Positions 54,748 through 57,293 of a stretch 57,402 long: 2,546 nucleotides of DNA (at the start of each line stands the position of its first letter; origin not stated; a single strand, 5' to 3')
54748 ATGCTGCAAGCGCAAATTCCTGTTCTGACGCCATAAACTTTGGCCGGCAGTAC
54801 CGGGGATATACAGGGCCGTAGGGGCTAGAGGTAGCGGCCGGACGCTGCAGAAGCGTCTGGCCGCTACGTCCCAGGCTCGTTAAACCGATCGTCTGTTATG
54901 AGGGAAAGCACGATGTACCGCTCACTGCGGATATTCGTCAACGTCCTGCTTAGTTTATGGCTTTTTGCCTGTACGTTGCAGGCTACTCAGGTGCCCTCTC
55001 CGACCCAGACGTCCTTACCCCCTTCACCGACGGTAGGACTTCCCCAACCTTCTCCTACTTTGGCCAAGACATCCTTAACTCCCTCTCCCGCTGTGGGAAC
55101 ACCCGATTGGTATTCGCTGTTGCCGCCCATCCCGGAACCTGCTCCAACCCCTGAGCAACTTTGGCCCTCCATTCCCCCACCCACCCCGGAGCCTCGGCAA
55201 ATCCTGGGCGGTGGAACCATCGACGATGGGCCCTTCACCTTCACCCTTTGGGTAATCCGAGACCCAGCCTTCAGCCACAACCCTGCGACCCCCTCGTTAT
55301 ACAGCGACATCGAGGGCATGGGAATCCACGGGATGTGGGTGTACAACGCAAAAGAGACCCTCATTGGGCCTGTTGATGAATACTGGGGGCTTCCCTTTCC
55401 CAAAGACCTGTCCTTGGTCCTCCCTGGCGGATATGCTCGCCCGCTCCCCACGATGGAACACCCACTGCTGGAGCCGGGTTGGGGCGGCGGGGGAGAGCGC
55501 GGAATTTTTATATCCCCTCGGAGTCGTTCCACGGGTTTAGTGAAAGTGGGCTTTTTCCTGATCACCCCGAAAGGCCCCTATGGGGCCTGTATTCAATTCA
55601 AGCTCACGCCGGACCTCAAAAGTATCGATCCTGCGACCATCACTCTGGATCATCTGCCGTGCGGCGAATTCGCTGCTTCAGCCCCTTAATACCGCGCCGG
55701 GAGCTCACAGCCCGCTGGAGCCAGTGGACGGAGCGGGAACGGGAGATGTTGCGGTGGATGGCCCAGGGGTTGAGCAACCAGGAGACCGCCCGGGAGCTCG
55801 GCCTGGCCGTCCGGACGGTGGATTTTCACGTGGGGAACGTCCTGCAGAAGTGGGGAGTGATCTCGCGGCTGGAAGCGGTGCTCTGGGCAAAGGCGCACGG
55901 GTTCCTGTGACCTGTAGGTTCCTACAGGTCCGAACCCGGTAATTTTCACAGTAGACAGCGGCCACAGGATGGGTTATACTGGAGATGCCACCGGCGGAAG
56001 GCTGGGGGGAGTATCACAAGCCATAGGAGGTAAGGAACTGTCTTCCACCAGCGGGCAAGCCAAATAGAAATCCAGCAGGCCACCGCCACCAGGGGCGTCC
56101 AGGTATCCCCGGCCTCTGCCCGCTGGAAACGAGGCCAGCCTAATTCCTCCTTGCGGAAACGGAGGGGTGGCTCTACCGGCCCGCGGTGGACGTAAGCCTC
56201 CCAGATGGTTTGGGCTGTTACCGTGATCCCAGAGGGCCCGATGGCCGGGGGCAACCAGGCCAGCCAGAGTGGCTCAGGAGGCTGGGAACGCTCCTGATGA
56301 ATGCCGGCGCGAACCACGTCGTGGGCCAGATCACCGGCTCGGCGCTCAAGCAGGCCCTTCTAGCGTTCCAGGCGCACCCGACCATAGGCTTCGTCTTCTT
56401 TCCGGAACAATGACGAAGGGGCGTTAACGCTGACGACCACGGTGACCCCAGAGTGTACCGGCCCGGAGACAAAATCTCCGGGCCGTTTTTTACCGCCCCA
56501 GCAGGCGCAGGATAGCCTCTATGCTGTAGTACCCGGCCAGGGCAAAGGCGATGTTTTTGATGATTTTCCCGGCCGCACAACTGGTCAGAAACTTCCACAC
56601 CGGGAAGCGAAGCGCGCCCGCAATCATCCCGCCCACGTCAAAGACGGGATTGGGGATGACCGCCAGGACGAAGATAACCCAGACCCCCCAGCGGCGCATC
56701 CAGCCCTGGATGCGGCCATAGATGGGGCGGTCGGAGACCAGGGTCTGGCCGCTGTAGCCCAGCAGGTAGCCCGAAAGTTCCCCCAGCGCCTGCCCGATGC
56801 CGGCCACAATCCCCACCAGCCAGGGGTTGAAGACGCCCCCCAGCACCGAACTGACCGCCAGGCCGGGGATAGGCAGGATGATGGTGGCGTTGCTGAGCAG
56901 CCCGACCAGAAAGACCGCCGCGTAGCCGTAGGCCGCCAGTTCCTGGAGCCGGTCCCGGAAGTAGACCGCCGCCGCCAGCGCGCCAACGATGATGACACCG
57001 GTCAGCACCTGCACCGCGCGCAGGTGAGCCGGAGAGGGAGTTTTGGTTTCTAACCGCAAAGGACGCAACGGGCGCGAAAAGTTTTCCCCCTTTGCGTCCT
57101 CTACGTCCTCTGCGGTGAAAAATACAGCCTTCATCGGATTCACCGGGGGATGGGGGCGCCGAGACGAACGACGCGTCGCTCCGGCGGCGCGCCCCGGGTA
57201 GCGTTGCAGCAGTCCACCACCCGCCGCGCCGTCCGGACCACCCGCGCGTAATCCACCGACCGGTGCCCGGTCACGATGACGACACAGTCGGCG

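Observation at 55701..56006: Second cassette copy: 18/20 match to the V. fischeri lux box, behind a decapitated LuxR HTH and facing a transposase remnant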

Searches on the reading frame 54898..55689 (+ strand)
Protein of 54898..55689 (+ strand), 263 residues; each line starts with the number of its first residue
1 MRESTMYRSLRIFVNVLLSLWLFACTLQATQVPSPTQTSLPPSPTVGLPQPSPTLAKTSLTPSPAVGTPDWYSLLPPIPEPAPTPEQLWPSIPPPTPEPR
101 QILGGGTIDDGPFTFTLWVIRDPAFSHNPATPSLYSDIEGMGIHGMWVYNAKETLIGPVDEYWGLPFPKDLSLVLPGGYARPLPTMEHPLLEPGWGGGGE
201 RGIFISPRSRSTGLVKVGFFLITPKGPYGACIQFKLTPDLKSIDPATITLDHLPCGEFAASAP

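Call 10: search_protein_families(library=pfam, proteins=[window:54898-55689:+], max_evalue=0.01)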
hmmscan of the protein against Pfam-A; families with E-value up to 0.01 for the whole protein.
window:54898-55689:+ (263 aa): 0 families

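Call 79: find_encoding_contigs(protein=window:54898-55686:+, flank=6000, max_places=8)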
Protein window:54898-55686:+ (263 aa): no gene with exactly this product is on record in the collection.

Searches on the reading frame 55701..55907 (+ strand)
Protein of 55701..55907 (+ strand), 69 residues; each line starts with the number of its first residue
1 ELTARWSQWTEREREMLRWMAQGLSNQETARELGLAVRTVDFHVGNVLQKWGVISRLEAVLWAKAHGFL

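Call 10: search_protein_families(library=pfam, proteins=[window:55701-55907:+], max_evalue=0.01)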
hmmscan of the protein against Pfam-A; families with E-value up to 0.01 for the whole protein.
window:55701-55907:+ (69 aa): 5 families
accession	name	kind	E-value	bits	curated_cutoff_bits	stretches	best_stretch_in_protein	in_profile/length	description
PF00196.25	GerE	-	8.3e-19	67.4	23.5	1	10-63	4-57/57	Bacterial regulatory proteins, luxR family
PF08281.18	Sigma70_r4_2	-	7.6e-06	25.9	25.7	1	11-44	13-47/54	Sigma-70, region 4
PF13518.12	HTH_28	-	9.1e-06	26.1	25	1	15-44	4-33/52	Helix-turn-helix domain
PF13384.12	HTH_23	-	0.00058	20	24.6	1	14-40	8-34/50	Homeodomain-like domain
PF13936.12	HTH_38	-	0.0046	17.1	27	1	11-40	7-37/44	Helix-turn-helix domain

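Call 14: search_protein_families(library=ncbifam, proteins=[window:55701-55907:+], max_evalue=10)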
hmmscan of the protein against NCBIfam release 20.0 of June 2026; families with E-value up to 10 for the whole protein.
window:55701-55907:+ (69 aa): 30 families (the best 25 are shown)
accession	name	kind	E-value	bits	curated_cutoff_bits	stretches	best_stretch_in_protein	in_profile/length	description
NF047785.1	respo_reg_MadR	equivalog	1.7e-13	50.4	300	1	7-68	147-208/209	MadR family response regulator transcription factor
NF007935.0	PRK10651.1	equivalog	2.6e-13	49.6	250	1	7-65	154-212/216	two-component system response regulator NarL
NF052366.1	photon_PedR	equivalog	8.7e-13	48.3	120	1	10-67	4-61/74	photosynthetic electron transport-dependent transcriptional regulator PedR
NF007505.1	PRK10100.1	equivalog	5.4e-10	39.3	250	1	7-65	143-201/204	biofilm master transcriptional regulator CsgD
TIGR03020.2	EpsA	equivalog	1.2e-09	38.2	170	1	7-61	189-243/247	XrtB/PEP-CTERM-associated transcriptional regulator EpsA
NF003420.0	PRK04841.1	equivalog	3.3e-09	35.3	537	1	4-64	834-894/903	HTH-type transcriptional regulator MalT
NF007708.0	PRK10403.1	equivalog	5.4e-09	35.8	343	1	6-61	151-207/215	nitrate/nitrite response regulator protein NarP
NF007403.0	PRK09935.1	equivalog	6.1e-09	35.8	271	1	10-68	151-209/210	fimbria biosynthesis transcriptional regulator FimZ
NF040749.1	tetrathio_RR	equivalog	7.3e-09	35.6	290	1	2-56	127-181/191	tetrathionate respiration response regulator TtrR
TIGR03541.1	reg_near_HchA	equivalog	1.3e-08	34.6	215.6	1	7-67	170-230/232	PA1136 family autoinducer-binding transcriptional regulator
NF052445.1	RespRegMctR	equivalog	2.5e-08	33.6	300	1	7-66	143-202/205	two-component system response regulator MctR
NF007685.0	PRK10360.1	equivalog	9.9e-08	32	258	1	5-58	134-187/196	response regulator transcription factor UhpA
NF047402.1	TransRegVisN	equivalog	8.8e-07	28.4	250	1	5-66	182-243/246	transcriptional regulator VisN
NF006900.1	PRK09390.1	equivalog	1.2e-06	28.2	255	1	3-51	137-185/203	response regulator FixJ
NF007561.1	PRK10188.1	equivalog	2e-06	27.4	350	1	8-68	179-239/240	quorum-sensing transcriptional regulator SdiA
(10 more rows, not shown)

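Call 74: search_solved_structures(query=window:55701-55907:+, max_evalue=0.00001)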
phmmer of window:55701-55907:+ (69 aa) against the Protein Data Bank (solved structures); distinct sequences matched with E-value up to 0.00001: 27.
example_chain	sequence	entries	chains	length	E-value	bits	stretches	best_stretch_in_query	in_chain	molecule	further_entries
4wt0_B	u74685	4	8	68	4.4e-11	45.9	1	9-68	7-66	Response regulator receiver domain protein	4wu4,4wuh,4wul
4wsz_A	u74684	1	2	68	6.2e-11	45.4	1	9-68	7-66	Response regulator receiver domain protein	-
7ve4_A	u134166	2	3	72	6.4e-10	42.2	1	6-68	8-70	DNA-binding response regulator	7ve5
2rnj_A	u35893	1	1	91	1.3e-09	41.3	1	6-68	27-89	Response regulator protein vraR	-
8u3b_G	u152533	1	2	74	1.5e-09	41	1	7-64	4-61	Nitrate/nitrite response regulator protein NarL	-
1je8_A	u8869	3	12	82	1.7e-09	40.9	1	7-64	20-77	Nitrate/Nitrite Response Regulator Protein NARL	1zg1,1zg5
1a04_A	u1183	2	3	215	1.9e-09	40.8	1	7-64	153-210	NITRATE/NITRITE RESPONSE REGULATOR PROTEIN NARL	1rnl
5hev_A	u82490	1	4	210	2.6e-09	40.3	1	8-68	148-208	Response regulator protein VraR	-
4gvp_A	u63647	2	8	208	6.2e-09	39.1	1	7-68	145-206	Response regulator protein vraR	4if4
7ve6_A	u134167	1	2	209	6.2e-09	39.1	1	7-68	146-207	Response regulator protein VraR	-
7r3g_B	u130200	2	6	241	7.4e-09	38.9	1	10-68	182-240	Regulatory protein RhlR | PROSS optimized variant of RhlR with 75 mutations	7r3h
3kln_A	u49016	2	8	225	4.7e-07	33.2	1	6-65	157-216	Transcriptional regulator, LuxR family | Transcriptional regulator VpsT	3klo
3qp6_A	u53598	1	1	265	5.3e-07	33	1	10-61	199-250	CviR transcriptional regulator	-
3qp5_A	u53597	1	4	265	6e-07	32.8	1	10-61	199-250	CviR transcriptional regulator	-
1fse_A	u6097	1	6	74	1.8e-06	31.4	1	9-62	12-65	GERE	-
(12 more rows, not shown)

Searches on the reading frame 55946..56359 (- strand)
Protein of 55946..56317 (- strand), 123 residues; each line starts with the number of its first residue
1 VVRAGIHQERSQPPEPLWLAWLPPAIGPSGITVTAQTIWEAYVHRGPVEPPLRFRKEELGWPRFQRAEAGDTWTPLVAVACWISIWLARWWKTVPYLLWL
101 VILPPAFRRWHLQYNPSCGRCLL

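Call 10: search_protein_families(library=pfam, proteins=[window:55946-56317:-], max_evalue=0.01)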
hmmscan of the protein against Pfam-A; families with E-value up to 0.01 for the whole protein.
window:55946-56317:- (123 aa): 0 families

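Call 14: search_protein_families(library=ncbifam, proteins=[window:56003-56359:-], max_evalue=10)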
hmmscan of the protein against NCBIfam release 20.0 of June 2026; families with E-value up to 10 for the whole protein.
seq(119 aa): 1 family
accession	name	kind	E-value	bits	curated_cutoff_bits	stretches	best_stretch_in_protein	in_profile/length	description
NF041680.1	transp_NF041680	equivalog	3.3e-09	36.3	440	1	21-104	290-370/439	NF041680 family putative transposase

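Call 15: search_protein_families(library=pfam, proteins=[window:56003-56359:-], max_evalue=10)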
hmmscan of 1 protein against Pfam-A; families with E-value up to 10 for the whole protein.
seq(119 aa): 0 families

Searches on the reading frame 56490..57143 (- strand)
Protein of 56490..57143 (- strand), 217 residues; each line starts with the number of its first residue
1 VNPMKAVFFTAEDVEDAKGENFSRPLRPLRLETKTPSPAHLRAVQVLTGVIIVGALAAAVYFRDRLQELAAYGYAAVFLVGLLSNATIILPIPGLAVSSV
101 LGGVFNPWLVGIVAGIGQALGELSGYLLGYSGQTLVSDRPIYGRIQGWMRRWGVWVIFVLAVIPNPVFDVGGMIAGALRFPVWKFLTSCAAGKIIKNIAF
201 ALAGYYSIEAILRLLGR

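Call 10: search_protein_families(library=pfam, proteins=[window:56490-57143:-], max_evalue=0.01)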
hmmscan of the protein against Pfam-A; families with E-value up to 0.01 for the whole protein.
window:56490-57143:- (217 aa): 1 family
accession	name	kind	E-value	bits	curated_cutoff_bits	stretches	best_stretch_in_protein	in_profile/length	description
PF09335.16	VTT_dom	-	1.6e-14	54.9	33.9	1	92-205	1-122/123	VTT domain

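Call 81: find_encoding_contigs(protein=window:56493-57143:-, flank=8000, max_places=8)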
Protein window:56493-57143:- (217 aa): no gene with exactly this product is on record in the collection.
